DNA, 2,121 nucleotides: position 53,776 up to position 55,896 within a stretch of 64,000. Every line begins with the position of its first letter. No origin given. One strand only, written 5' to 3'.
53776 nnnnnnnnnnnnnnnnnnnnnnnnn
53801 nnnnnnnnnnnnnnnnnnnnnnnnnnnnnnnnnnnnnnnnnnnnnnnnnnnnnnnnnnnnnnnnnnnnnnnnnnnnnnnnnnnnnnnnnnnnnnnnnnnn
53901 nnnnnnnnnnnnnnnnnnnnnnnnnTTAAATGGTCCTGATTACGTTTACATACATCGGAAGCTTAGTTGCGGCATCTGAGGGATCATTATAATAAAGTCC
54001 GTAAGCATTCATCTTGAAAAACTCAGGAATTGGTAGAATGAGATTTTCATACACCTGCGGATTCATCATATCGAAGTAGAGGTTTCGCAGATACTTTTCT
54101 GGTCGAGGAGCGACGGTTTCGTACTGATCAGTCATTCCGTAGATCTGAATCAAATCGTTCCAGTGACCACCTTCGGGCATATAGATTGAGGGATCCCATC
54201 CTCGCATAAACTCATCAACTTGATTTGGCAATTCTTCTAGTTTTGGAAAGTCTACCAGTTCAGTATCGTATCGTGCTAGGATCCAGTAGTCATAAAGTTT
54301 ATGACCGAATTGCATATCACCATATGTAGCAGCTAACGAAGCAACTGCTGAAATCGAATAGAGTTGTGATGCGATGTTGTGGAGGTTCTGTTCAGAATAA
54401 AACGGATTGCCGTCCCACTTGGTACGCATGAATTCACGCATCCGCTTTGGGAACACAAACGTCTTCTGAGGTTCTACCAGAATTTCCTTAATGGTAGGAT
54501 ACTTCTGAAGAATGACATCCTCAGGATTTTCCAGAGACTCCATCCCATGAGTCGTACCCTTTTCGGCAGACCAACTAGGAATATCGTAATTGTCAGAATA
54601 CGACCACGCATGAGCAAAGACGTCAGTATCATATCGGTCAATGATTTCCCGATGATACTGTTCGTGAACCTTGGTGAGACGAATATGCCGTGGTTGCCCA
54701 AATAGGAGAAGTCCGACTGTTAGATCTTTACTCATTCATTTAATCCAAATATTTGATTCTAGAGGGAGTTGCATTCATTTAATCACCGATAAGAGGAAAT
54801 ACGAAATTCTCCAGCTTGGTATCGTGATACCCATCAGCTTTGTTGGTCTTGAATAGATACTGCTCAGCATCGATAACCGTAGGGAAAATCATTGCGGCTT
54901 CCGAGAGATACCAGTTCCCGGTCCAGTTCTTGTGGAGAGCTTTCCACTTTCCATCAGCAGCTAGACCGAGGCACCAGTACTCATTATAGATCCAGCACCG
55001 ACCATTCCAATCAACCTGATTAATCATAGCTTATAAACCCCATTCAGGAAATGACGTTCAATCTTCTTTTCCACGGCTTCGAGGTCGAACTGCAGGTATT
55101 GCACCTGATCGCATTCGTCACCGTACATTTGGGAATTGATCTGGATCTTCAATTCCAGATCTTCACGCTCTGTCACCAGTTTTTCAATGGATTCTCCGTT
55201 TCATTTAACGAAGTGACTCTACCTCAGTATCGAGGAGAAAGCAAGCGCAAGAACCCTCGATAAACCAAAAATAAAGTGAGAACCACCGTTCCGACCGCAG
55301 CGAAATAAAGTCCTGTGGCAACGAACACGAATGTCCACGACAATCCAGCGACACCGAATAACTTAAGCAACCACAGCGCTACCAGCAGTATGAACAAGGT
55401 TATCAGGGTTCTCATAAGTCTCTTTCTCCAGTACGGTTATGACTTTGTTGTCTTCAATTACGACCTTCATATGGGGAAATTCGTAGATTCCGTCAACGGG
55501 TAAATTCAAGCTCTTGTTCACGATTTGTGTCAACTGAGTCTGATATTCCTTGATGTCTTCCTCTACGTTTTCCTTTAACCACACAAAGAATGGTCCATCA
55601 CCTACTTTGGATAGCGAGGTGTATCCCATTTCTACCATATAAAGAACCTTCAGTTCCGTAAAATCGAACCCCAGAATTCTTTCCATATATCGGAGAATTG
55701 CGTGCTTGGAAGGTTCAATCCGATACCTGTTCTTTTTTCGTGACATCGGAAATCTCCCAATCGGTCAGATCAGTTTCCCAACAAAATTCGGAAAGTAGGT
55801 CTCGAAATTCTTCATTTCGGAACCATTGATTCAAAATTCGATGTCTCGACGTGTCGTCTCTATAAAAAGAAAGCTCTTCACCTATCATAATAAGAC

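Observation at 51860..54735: GC-rich foreign island: DUF932-like, ATP-grasp-like and a 269-aa unknown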

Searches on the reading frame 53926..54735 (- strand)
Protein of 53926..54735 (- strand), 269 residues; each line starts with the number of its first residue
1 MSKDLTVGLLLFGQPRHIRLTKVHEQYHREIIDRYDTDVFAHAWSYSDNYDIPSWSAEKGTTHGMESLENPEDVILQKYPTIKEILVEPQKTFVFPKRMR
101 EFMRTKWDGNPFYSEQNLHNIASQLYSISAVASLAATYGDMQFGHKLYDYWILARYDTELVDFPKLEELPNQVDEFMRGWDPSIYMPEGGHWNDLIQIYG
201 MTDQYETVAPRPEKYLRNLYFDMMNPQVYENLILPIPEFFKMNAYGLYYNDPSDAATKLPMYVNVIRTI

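Call 3: search_protein_families(library=pfam, proteins=[window:53926-54735:-], max_evalue=0.01)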
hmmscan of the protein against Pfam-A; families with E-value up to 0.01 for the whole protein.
window:53926-54735:- (269 aa): 0 families

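Call 4: search_protein_families(library=phrogs, proteins=[window:53926-54735:-], max_evalue=0.001)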
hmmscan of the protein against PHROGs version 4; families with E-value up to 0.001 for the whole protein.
window:53926-54735:- (269 aa): 1 family
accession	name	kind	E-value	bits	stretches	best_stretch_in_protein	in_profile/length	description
phrog_13607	-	unknown function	1.9e-21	78.1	1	8-268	4-232/239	-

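Call 11: search_dna_similar(query=window:53926-54735:-, collection=phages, mode=protein, max_rows=30)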
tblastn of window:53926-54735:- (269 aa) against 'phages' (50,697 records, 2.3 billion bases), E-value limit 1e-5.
Records with a match: 10; places in all: 20; records where one place covers at least 80% of the query: 10.
Best place of each record, by identity: <60% 10.
By first word of the organism name: Synechococcus 10.
By host as written in the record: Synechococcus sp. 5; Parasynechococcus marenigrum WH 8102 3; Synechococcus sp. WH 7803 2.
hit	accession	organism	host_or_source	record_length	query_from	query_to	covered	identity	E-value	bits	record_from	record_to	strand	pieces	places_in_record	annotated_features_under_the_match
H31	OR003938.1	Synechococcus phage DSL-LC03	Synechococcus sp.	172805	5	267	98%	33.7%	5e-23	103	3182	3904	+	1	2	hypothetical protein | glucose-1-phosphate thymidylyltransferase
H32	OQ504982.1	Synechococcus phage S-8S53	Parasynechococcus marenigrum WH 8102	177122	5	267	98%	32.7%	1e-23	105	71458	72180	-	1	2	hypothetical protein | nucleoside-diphosphate-sugar pyrophosphorylase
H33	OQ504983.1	Synechococcus phage S-8S55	Parasynechococcus marenigrum WH 8102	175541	5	267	98%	32.7%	3e-23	104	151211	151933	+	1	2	hypothetical protein | HAD-superfamily hydrolase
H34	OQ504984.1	Synechococcus phage S-8S56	Parasynechococcus marenigrum WH 8102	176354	5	267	98%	32.4%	9e-23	102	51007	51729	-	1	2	hypothetical protein | HAD-superfamily hydrolase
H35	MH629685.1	Synechococcus virus S-PRM1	Synechococcus sp. WH 7803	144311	5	267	98%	31.6%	7e-23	103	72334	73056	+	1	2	hypothetical protein (x2)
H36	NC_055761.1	Synechococcus virus S-PRM1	Synechococcus sp. WH 7803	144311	5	267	98%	31.6%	7e-23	103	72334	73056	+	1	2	hypothetical protein (x2)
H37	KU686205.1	Synechococcus phage S-CAM9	Synechococcus sp.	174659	5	267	98%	30.4%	4e-21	98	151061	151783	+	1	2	hypothetical protein | nucleoside-diphosphate-sugar pyrophosphorylase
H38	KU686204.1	Synechococcus phage S-CAM9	Synechococcus sp.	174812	5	267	98%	30.4%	4e-21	98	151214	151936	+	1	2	hypothetical protein | nucleoside-diphosphate-sugar pyrophosphorylase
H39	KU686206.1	Synechococcus phage S-CAM9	Synechococcus sp.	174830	5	267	98%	30.4%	4e-21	98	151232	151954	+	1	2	hypothetical protein | nucleoside-diphosphate-sugar pyrophosphorylase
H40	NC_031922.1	Synechococcus phage S-CAM9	Synechococcus sp.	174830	5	267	98%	30.4%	4e-21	98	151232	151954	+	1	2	hypothetical protein | nucleoside-diphosphate-sugar pyrophosphorylase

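Call 15: get_annotated_region(hit=H40, flank=5000)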
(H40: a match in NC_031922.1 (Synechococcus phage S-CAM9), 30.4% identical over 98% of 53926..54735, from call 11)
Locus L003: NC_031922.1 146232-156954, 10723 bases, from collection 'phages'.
description: Synechococcus phage S-CAM9 isolate 1109NB16, complete genome.
organism: Synechococcus phage S-CAM9 (NCBI taxid 1883369)
taxonomy: Viruses; Duplodnaviria; Heunggongvirae; Uroviricota; Caudoviricetes; Kyanoviridae; Kanaloavirus; Kanaloavirus scam9
host: Synechococcus sp.; source: -; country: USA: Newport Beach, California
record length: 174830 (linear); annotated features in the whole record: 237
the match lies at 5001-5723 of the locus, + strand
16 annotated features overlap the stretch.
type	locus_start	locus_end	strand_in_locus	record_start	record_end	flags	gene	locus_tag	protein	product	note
CDS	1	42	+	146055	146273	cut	-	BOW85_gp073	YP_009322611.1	hypothetical protein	-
CDS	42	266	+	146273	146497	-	-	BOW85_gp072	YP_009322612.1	hypothetical protein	-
CDS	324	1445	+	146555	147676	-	-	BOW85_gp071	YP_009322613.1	nucleotide-sugar epimerase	-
CDS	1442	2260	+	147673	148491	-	-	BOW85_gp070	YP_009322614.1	glycosyltransferase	-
CDS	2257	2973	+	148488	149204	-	-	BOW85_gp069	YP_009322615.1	glycosyltransferase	-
CDS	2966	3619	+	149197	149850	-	-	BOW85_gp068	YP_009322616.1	hypothetical protein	-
CDS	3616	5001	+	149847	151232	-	-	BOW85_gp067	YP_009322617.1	nucleoside-diphosphate-sugar pyrophosphorylase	involved in lipopolysaccharide biosynthesis; translation initiation factor 2B, gamma/epsilon subunits ...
CDS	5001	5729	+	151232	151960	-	-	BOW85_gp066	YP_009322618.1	hypothetical protein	-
CDS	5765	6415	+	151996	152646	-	-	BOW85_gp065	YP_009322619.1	HAD-superfamily hydrolase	-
CDS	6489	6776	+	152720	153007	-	-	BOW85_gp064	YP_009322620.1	hypothetical protein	-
CDS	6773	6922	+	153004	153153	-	-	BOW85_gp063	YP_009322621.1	hypothetical protein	-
CDS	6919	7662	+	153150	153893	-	-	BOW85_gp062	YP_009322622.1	hypothetical protein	-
CDS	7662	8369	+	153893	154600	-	-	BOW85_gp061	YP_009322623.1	hypothetical protein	-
CDS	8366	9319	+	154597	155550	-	-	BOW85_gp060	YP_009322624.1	glycosyltransferase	COG0438: Glycosyltransferase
CDS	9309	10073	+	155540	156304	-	-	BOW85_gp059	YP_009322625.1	glucosyltransferase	-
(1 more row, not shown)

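Call 25: find_homologous_proteins(query=window:53926-54735:-, max_evalue=0.001)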
Query window:53926-54735:- (269 aa): 3 proteins with E <= 0.001 among 198 candidates.
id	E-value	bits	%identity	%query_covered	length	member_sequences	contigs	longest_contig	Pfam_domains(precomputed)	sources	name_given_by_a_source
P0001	2.8e-184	629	100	100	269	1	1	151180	-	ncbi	-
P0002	1.8e-126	439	74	100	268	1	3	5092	-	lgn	-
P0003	8.5e-58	214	46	99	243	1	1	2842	-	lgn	-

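Call 26: find_encoding_contigs(protein=P0002, flank=6000)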
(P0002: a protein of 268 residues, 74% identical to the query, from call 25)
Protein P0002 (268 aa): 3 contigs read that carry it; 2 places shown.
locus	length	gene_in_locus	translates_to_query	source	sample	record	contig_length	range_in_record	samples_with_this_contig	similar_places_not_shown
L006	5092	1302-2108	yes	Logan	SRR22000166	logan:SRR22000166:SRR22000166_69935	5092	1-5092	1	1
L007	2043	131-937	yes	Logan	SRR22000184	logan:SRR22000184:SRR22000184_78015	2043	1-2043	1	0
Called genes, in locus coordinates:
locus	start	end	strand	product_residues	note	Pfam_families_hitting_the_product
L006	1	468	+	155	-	?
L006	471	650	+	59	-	-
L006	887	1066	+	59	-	-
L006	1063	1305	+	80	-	-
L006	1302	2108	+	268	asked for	-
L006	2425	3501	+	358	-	-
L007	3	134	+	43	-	?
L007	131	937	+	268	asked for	-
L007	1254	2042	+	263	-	?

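Call 27: find_encoding_contigs(protein=P0003, flank=6000)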
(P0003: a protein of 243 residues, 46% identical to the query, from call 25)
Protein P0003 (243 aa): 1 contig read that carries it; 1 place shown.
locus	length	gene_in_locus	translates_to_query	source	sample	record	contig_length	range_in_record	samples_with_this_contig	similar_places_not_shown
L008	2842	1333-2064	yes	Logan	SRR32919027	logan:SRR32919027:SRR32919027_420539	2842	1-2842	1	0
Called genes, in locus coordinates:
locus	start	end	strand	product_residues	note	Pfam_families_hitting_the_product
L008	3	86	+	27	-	?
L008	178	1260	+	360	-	-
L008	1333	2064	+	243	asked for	-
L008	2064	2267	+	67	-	-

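Call 28: find_encoding_contigs(protein=P0001, flank=1000, max_places=2)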
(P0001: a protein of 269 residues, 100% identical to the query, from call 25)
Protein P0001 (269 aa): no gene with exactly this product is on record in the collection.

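Call 41: search_solved_structures(query=A1, max_evalue=10)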
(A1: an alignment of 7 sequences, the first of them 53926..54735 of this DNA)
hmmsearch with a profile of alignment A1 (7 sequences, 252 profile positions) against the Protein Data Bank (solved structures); distinct sequences matched with E-value up to 10: 3.
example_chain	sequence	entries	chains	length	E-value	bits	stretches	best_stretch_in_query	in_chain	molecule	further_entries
5uqz_A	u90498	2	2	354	0.058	16.1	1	13-85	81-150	Glucan-binding protein C, GbpC | Glucan-binding protein C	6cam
6yip_A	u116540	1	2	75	0.65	12.7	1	60-109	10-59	Kinesin-like protein KIF20A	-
5zmo_A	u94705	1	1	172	0.95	12.1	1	127-161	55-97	Uncharacterized protein McrA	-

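Call 42: search_protein_families(library=pfam, alignment_id=A1, max_evalue=1)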
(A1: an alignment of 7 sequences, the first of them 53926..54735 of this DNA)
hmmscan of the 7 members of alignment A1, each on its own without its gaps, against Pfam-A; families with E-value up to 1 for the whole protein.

A. member 1, window:53926-54735:- (269 aa): 0 families

B. families by the number of members that match (of 7 scanned): 3 families
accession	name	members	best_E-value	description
PF03567.20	Sulfotransfer_2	1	8e-09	Sulfotransferase family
PF05606.16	DUF777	1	0.03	Borrelia burgdorferi protein of unknown function (DUF777)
PF25072.1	DUF7796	1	0.055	Domain of unknown function (DUF7796)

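Call 46: find_homologous_proteins(query=A2, max_evalue=0.001)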
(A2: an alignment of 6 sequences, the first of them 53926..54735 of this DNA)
Query A2 (6 sequences) (269 aa, profile of the alignment): 26 proteins with E <= 0.001 among 1097 candidates.
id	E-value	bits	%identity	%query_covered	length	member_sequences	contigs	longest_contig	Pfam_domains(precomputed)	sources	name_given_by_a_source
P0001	2.3e-109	383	100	100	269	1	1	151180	-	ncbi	-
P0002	1.5e-108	380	74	100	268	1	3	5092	-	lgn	-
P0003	1.3e-100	354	46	99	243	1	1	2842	-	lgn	-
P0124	1.5e-90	321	29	92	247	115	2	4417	-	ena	-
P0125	3.4e-83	297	28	62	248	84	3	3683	-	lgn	-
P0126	1.8e-70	255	28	99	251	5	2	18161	-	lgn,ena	-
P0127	1.9e-54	203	35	17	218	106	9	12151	-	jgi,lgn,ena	-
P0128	8.1e-54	201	30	17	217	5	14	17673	-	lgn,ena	-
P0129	1.6e-47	180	30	17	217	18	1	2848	-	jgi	-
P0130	2.5e-43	166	37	17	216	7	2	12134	-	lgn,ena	-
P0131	1.1e-42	164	29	16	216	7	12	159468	-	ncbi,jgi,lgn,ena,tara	tara:strand:- start:628 stop:1278 length:651 start_codon:yes stop_codon:yes gene_type:complete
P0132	3.7e-42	163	31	51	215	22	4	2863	-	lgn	-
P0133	1.7e-40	157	28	70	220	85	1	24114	-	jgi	-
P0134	1.6e-38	151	30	52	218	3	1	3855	-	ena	-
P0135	4.6e-35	139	25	57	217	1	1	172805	-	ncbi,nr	ncbi:hypothetical protein [Synechococcus phage DSL-LC03]|nr:hypothetical protein [Synechococcus phag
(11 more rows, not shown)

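Call 56: predict_structure(alignment_id=A3)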
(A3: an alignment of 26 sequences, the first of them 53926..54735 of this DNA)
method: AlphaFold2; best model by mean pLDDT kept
length: 269 residues; sequences in the alignment: 26
mean_pLDDT: 68.7   pTM: 0.76
mean pLDDT of the five models: 68.7, 64.7, 63.4, 60.4, 59.8
residues with pLDDT >= 90: 38; 70-90: 109; 50-70: 52; < 50: 70
segments of 3 or more residues with pLDDT < 50: 51-64, 172-194, 200-209, 252-269
pLDDT, mean of each block of 10 residues (from residue 1): 76 76 85 93 76 46 55 90 92 88 83 75 87 81 63 81 74 43 42 46 43 70 81 71 64 41 30
secondary structure, 60 per line:
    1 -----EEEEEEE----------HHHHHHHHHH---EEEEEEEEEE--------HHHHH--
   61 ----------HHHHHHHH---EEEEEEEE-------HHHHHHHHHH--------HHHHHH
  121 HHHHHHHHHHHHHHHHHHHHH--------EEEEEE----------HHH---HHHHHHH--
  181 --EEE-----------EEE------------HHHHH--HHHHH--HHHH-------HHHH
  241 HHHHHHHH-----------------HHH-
elements in order: E6-12 H23-32 E36-45 H54-58 H71-78 E82-89 H97-106 H115-141 E150-155 H172-178 E183-185 E197-199 H212-216 H219-223 H226-229 H237-248

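Call 62: search_protein_families(library=ncbifam, proteins=[window:53926-54735:-, L008:178-1260:+], max_evalue=0.01)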
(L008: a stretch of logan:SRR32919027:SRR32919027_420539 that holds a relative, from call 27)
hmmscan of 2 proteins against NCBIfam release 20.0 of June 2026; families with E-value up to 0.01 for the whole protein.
window:53926-54735:- (269 aa): 0 families

L008:178-1260:+ (360 aa): 0 families

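Call 63: search_protein_families(library=pfam, proteins=[L008:178-1260:+, L006:2425-3501:+], max_evalue=0.01)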
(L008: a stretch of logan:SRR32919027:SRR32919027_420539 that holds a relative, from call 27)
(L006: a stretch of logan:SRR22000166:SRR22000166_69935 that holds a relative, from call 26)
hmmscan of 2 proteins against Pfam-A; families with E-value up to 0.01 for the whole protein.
L008:178-1260:+ (360 aa): 1 family
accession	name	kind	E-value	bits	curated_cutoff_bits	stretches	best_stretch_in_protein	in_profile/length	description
PF06067.16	DUF932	-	0.00042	20.6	23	1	131-282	5-146/227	Domain of unknown function (DUF932)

L006:2425-3501:+ (358 aa): 1 family
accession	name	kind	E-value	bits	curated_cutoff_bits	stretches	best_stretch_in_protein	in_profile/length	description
PF06067.16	DUF932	-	0.00018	21.8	23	1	168-279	37-144/227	Domain of unknown function (DUF932)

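Call 99: search_protein_families(library=padloc, proteins=[window:53926-54735:-], max_evalue=0.01)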
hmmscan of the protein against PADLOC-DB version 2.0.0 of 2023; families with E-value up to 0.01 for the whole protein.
window:53926-54735:- (269 aa): 0 families

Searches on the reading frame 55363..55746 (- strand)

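Call 3: search_protein_families(library=pfam, proteins=[window:55363-55746:-], max_evalue=0.01)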
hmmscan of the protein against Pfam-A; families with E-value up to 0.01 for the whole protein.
window:55363-55746:- (127 aa): 0 families

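Call 4: search_protein_families(library=phrogs, proteins=[window:55363-55746:-], max_evalue=0.001)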
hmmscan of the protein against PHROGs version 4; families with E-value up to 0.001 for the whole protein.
window:55363-55746:- (127 aa): 1 family
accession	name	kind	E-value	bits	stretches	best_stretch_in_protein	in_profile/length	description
phrog_8252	-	unknown function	3.6e-07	31.1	1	4-32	11-39/95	-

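Call 99: search_protein_families(library=padloc, proteins=[window:55363-55746:-], max_evalue=0.01)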
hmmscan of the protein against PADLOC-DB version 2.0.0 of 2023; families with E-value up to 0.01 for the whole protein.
window:55363-55746:- (127 aa): 0 families
